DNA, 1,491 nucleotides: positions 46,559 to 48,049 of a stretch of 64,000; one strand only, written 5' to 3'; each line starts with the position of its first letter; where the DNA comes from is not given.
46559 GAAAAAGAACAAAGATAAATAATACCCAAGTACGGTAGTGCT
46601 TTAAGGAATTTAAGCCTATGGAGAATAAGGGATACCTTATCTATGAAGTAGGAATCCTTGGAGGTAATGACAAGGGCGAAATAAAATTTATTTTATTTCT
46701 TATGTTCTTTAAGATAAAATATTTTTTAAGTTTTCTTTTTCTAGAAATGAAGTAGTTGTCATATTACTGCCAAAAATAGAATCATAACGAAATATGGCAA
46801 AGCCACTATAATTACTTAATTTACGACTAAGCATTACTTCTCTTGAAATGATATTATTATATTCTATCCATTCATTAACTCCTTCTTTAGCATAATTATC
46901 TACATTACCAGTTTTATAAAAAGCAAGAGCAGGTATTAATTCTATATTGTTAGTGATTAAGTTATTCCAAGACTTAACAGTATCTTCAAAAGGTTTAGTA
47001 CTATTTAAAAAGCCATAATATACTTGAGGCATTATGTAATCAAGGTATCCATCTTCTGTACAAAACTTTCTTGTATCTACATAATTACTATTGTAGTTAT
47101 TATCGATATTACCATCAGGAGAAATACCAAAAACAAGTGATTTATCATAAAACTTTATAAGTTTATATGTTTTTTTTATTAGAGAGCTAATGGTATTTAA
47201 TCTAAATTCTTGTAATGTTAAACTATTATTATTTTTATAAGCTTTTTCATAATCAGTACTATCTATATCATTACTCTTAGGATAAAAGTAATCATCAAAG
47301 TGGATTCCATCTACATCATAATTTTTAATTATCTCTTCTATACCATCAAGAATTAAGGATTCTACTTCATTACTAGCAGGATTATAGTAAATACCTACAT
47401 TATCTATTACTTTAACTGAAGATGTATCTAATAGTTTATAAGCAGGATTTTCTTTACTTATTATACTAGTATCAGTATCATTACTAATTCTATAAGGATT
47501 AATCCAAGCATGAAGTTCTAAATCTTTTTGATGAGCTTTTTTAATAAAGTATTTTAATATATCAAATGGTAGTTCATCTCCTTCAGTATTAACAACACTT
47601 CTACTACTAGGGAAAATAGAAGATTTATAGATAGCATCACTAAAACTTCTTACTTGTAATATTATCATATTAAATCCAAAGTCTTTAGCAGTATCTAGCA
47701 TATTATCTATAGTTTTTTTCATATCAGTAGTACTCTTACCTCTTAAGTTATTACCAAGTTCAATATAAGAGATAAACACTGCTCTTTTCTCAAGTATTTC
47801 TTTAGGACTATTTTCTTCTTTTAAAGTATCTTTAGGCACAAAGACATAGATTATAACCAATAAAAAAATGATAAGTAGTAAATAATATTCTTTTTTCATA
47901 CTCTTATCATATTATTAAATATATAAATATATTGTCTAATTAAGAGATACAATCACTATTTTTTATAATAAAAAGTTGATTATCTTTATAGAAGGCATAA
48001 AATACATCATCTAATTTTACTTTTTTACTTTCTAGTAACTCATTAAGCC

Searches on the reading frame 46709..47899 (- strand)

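Call 86: search_protein_families(library=pfam, proteins=[window:46709-47899:-], max_evalue=0.001)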
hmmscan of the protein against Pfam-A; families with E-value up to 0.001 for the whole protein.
window:46709-47899:- (396 aa): 3 families
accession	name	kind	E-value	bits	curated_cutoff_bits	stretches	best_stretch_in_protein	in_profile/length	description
PF02638.21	GHL10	-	2.6e-42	145.5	27.9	1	61-333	18-302/311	Glycosyl hydrolase-like 10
PF02065.24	Melibiase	-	0.00038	20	27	1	62-206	58-194/347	Melibiase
PF14871.12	GHL6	-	0.00046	20.8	35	0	66-202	4-131/132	Hypothetical glycosyl hydrolase 6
